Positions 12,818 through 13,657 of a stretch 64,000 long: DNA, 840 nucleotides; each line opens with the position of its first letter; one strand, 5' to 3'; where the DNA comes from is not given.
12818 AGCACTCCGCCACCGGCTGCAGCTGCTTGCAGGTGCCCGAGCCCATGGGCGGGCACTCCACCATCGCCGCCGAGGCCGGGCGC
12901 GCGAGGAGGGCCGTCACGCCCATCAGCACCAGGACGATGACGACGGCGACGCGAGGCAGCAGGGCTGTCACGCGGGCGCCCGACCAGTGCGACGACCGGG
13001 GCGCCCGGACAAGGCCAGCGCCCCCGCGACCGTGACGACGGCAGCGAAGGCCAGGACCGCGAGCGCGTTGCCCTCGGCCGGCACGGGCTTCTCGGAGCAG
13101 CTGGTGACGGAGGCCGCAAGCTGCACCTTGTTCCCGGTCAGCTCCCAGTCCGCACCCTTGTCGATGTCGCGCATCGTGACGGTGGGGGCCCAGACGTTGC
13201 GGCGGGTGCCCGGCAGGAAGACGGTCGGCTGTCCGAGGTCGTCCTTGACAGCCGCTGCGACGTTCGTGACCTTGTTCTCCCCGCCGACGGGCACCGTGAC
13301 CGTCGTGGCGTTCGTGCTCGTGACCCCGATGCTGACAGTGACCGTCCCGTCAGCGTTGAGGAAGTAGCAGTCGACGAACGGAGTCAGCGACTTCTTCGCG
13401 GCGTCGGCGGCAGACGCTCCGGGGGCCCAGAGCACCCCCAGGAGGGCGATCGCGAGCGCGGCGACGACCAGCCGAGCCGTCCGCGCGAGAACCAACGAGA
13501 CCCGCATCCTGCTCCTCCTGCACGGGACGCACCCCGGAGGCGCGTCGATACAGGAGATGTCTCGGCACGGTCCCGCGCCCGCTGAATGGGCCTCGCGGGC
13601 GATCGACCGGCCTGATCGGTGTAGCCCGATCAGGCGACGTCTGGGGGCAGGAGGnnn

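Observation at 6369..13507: Accessory operon between rho and rpmE: candidate Gram-positive exosortase (XrtG-like) sorting system encoded with its own putative substrates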

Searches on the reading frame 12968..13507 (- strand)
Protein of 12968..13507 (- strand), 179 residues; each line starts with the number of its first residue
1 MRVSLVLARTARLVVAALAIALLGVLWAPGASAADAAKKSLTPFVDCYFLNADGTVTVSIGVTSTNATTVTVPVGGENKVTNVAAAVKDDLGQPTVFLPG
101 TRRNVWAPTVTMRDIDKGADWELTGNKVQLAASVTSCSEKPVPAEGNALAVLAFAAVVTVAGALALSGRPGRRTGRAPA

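Call 4: search_protein_families(library=ncbifam, proteins=[window:12968-13507:-], max_evalue=0.1)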
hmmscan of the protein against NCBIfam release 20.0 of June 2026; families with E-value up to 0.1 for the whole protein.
window:12968-13507:- (179 aa): 4 families
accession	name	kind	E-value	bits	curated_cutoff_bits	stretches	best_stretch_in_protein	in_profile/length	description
TIGR01127.1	ilvA_1Cterm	equivalog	0.0015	17.6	378.75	1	38-91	120-173/380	threonine ammonia-lyase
NF006389.0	PRK08638.1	equivalog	0.025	13.5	453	1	38-89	147-198/333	bifunctional threonine ammonia-lyase/L-serine ammonia-lyase TdcB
NF009130.0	PRK12483.1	subfamily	0.036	12.7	801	1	40-89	159-209/521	threonine ammonia-lyase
NF005292.0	PRK06815.1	equivalog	0.077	12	371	0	30-89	133-192/320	threonine/serine dehydratase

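Call 5: search_protein_families(library=pfam, proteins=[window:12968-13507:-], max_evalue=0.1)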
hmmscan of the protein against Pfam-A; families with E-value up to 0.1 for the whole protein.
window:12968-13507:- (179 aa): 0 families

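Call 19: find_homologous_proteins(query=A2, max_evalue=0.001)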
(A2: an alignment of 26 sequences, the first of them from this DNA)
Query A2 (26 sequences) (179 aa, profile of the alignment): 40 proteins with E <= 0.001 among 8000 candidates.
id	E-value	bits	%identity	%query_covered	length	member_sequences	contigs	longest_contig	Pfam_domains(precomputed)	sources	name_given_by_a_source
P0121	1.7e-59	218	52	80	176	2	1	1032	-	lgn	-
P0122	1.6e-57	212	100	100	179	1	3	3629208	-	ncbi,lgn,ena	-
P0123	4.8e-55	204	65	79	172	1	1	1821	-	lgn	-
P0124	6.0e-53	197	62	98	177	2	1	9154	-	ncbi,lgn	-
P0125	4.9e-45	171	44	90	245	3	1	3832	-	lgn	-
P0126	5.9e-39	151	30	74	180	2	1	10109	-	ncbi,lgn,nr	ncbi:MAG TPA: hypothetical protein VGN54_00890 [Mycobacteriales bacterium]|nr:hypothetical protein [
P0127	1.1e-35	141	28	77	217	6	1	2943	-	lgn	-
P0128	2.1e-34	136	28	59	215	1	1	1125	-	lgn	-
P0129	4.2e-30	122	29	63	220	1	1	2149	-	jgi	jgi:hypothetical protein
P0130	1.3e-29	121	27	55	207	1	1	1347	-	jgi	jgi:hypothetical protein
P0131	1.4e-29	121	27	58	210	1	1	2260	-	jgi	jgi:hypothetical protein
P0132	8.5e-29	118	30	64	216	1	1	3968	-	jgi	jgi:hypothetical protein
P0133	9.7e-29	118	29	70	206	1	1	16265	-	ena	-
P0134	1.5e-28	117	32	58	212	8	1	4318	-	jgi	jgi:hypothetical protein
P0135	1.3e-27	114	31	63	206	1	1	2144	-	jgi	jgi:hypothetical protein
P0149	6.0e-24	102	28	73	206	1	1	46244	-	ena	-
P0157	4.9e-22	96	28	63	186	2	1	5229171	-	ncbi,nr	ncbi:hypothetical protein acdb102_49450 [Acidothermaceae bacterium B102]|nr:hypothetical protein acd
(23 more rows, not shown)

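Call 21: find_encoding_contigs(protein=P0157, flank=8000, max_places=2)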
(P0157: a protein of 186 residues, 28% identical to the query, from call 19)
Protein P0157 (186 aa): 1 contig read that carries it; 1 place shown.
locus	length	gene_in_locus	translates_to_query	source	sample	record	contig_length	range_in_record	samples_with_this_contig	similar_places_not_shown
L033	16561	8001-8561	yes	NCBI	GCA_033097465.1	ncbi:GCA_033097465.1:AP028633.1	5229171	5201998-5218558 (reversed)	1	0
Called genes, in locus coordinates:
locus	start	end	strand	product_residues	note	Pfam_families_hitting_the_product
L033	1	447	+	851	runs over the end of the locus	PF00989:PAS, PF08447:PAS_3 (weak), PF08448:PAS_4 (weak), PF13188:PAS_8 (faint), PF00990:GGDEF, PF00563:EAL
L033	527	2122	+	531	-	PF13964:Beta-prop_Calicin, PF24681:Kelch_KLHDC2_KLHL20_DRC7 (weak), PF01344:Kelch_1, PF24981:Beta-prop_ATRN-LZTR1, PF24996:NANM (weak), PF24681:Kelch_KLHDC2_KLHL20_DRC7, PF13415:Beta-prop_FBX42, PF13964:Beta-prop_Calicin, +4 more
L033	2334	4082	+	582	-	PF02776:TPP_enzyme_N, PF00205:TPP_enzyme_M, PF02775:TPP_enzyme_C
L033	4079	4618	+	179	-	PF01842:ACT, PF13291:ACT_4 (faint), PF22629:ACT_AHAS_ss, PF13710:ACT_5, PF10369:ALS_ss_C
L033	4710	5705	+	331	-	PF02826:2-Hacid_dh_C (weak), PF07991:KARI_N, PF01450:KARI_C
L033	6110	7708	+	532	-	PF00389:2-Hacid_dh, PF02826:2-Hacid_dh_C, PF19304:PGDH_inter, PF01842:ACT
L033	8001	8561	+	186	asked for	-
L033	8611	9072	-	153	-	PF10604:Polyketide_cyc2, PF08327:AHSA1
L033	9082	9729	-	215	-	PF01872:RibD_C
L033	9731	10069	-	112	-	PF01022:HTH_5, PF12840:HTH_20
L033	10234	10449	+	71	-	-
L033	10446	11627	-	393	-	PF00155:Aminotran_1_2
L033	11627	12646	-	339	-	PF08240:ADH_N, PF16912:Glu_dehyd_C, PF00107:ADH_zinc_N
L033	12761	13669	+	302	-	PF08240:ADH_N, PF00107:ADH_zinc_N, PF13602:ADH_zinc_N_2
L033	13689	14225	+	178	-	PF00583:Acetyltransf_1, PF13673:Acetyltransf_10, PF13508:Acetyltransf_7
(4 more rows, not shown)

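Call 22: find_encoding_contigs(protein=P0149, flank=8000, max_places=2)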
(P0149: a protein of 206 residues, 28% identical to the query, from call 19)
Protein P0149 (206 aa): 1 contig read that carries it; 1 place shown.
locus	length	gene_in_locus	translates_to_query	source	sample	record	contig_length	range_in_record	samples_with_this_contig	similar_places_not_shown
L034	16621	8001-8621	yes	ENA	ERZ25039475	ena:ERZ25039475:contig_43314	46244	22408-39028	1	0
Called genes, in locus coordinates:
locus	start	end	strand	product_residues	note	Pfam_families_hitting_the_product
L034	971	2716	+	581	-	PF02776:TPP_enzyme_N, PF00205:TPP_enzyme_M, PF02775:TPP_enzyme_C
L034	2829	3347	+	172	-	PF01842:ACT, PF13710:ACT_5, PF22629:ACT_AHAS_ss, PF10369:ALS_ss_C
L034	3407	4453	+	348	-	PF02826:2-Hacid_dh_C (weak), PF07991:KARI_N, PF01450:KARI_C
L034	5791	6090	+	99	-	-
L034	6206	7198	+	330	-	PF00389:2-Hacid_dh, PF02826:2-Hacid_dh_C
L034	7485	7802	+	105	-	PF01842:ACT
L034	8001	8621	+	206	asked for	-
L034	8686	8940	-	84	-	PF00155:Aminotran_1_2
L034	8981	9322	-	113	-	PF00155:Aminotran_1_2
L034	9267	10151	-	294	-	PF00155:Aminotran_1_2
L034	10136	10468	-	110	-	PF16912:Glu_dehyd_C (weak), PF00107:ADH_zinc_N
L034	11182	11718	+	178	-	PF00583:Acetyltransf_1, PF13673:Acetyltransf_10, PF13508:Acetyltransf_7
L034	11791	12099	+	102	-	-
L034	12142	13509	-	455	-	PF03315:SDH_beta, PF03313:SDH_alpha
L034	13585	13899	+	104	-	-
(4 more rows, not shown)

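Call 24: search_solved_structures(query=A2, max_evalue=10)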
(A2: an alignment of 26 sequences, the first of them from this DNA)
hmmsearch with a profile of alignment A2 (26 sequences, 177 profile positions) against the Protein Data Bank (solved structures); distinct sequences matched with E-value up to 10: 12.
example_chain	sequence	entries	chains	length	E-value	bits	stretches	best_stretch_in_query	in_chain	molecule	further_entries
6vcw_A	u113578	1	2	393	0.12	14.9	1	42-77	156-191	S-adenosylmethionine synthase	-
6s5w_A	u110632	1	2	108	0.18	14.4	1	66-101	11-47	Surface protein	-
1ygt_A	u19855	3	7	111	0.19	14.2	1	36-64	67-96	Cytoplasmic dynein light chain | Dynein light chain Tctex-type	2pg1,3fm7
6b15_A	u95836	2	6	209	0.92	12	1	41-79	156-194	Amy13K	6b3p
5ius_A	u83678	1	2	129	1.1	11.8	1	46-101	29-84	Programmed cell death protein 1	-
3vis_A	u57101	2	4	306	1.8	11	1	5-38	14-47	Esterase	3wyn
1wx2_B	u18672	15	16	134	2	10.9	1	10-37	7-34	MelC | CADDIE PROTEIN ORF378 | CADDIE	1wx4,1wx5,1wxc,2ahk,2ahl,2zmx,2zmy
3awz_B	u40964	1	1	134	3.1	10.3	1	10-37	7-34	MelC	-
3awx_B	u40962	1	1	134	3.1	10.3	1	10-37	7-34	MelC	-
3aws_B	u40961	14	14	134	3.1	10.3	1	10-37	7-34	MelC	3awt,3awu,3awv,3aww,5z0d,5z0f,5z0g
3ax0_B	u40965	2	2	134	3.1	10.3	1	10-37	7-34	MelC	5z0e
3awy_B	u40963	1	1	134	3.1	10.3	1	10-37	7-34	MelC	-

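Call 50: predict_structure(alignment_id=A3)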
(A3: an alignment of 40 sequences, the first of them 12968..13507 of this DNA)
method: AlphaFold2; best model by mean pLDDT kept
length: 179 residues; sequences in the alignment: 40
mean_pLDDT: 84.0   pTM: 0.64
mean pLDDT of the five models: 84.0, 82.1, 80.1, 79.6, 78.5
residues with pLDDT >= 90: 94; 70-90: 47; 50-70: 38; < 50: 0
segments of 3 or more residues with pLDDT < 50: none
pLDDT, mean of each block of 10 residues (from residue 1): 62 79 69 82 96 95 96 92 77 93 95 94 95 90 70 84 80 60
secondary structure, 60 per line:
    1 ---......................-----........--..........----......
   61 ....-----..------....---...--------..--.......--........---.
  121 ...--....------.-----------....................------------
elements in order: H4-25 H31-38 E41-50 E55-64 E78-81 E100-106 E109-111 H112-116 E120-123 E126-129 H148-167

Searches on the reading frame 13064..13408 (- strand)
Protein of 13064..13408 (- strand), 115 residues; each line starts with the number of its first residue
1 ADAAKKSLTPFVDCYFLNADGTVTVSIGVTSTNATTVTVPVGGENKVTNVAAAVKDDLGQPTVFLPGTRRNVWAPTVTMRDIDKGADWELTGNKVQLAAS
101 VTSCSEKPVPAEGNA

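Call 43: find_homologous_proteins(query=A4, max_evalue=0.001)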
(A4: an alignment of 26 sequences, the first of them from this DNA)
Query A4 (26 sequences) (115 aa, profile of the alignment): 84 proteins with E <= 0.001 among 4002 candidates.
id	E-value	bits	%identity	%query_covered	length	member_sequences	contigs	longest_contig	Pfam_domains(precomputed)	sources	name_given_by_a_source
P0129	3.5e-35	139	29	91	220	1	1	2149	-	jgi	jgi:hypothetical protein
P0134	1.2e-34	137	32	89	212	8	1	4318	-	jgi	jgi:hypothetical protein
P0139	2.0e-34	136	29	88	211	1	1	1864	-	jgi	jgi:hypothetical protein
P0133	2.6e-34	136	30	95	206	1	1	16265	-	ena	-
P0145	2.9e-34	136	29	95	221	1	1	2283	-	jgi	jgi:hypothetical protein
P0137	9.6e-34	134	30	98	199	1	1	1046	-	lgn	-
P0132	1.1e-33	134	28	88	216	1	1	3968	-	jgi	jgi:hypothetical protein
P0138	1.2e-33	134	29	88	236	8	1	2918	-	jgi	jgi:hypothetical protein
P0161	1.5e-33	133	32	88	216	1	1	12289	-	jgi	jgi:hypothetical protein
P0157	2.7e-33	132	27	88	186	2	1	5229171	-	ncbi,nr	ncbi:hypothetical protein acdb102_49450 [Acidothermaceae bacterium B102]|nr:hypothetical protein acd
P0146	2.7e-33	132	32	96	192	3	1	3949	-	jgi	jgi:hypothetical protein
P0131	2.9e-33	132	28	88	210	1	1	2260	-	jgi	jgi:hypothetical protein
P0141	4.4e-33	132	31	96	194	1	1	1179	-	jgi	jgi:hypothetical protein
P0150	4.7e-33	132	28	95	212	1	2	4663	-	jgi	jgi:hypothetical protein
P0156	5.2e-33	131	28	95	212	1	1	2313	-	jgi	jgi:hypothetical protein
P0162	5.3e-33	131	29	89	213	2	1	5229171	-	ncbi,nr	ncbi:hypothetical protein acdb102_15320 [Acidothermaceae bacterium B102]|nr:hypothetical protein acd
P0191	4.3e-29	119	25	90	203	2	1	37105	-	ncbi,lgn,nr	ncbi:MAG: hypothetical protein K6T28_06780 [Acidothermus sp.]|nr:hypothetical protein [Acidothermus 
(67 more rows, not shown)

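Call 45: find_encoding_contigs(protein=P0191, flank=6000, max_places=2)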
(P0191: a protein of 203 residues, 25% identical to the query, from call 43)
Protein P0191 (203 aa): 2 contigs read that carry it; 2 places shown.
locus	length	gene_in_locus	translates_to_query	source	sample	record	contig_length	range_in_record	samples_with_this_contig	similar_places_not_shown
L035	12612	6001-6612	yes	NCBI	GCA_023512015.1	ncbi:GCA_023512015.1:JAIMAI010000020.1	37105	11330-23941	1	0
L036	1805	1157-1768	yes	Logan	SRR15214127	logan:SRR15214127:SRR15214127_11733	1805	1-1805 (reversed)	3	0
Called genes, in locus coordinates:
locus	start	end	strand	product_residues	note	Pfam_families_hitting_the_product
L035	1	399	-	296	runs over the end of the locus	PF00528:BPD_transp_1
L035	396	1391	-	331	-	PF00528:BPD_transp_1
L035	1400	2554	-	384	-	PF12849:PBP_like_2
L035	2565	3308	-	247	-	PF01895:PhoU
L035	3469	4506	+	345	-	PF00512:HisKA, PF02518:HATPase_c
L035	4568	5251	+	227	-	PF00072:Response_reg, PF00486:Trans_reg_C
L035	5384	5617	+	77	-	PF20059:DUF6458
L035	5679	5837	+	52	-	-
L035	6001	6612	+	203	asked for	-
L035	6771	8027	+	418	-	PF01636:APH (weak), PF06293:Kdo, PF13224:DUF4032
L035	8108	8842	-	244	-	PF08032:SpoU_sub_bind, PF00588:SpoU_methylase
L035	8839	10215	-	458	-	PF01406:tRNA-synt_1e, PF01921:tRNA-synt_1f (faint), PF00133:tRNA-synt_1 (faint), PF09334:tRNA-synt_1g (weak), PF09190:DALR_2, PF23493:CysS_C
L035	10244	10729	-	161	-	PF02542:YgbB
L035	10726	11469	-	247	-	PF01128:IspD, PF12804:NTP_transf_3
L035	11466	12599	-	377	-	PF27675:YCF81_N, PF01850:PIN (weak)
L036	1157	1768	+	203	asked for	-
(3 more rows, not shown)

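Call 46: find_encoding_contigs(protein=P0162, flank=6000, max_places=2)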
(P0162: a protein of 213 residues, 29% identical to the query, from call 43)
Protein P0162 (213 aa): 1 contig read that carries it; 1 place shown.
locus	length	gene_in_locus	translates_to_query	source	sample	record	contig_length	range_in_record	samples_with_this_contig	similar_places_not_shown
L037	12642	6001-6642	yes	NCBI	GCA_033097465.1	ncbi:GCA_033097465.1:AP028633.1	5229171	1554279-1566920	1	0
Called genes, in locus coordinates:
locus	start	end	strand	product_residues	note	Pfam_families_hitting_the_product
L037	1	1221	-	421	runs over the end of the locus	PF05977:MFS_3, PF07690:MFS_1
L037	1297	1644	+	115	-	PF00581:Rhodanese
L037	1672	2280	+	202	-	PF00300:His_Phos_1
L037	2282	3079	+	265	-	PF03009:GDPD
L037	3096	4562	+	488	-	PF00989:PAS (weak), PF00512:HisKA, PF02518:HATPase_c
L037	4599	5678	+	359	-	PF02810:SEC-C (weak), PF19348:DUF5926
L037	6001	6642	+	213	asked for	-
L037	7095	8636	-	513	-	PF02720:DUF222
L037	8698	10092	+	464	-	PF09594:GT87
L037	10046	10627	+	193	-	PF00989:PAS (weak), PF08448:PAS_4 (weak)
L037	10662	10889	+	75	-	-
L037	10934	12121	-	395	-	PF01969:Ni_insertion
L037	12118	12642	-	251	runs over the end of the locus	PF00731:AIRC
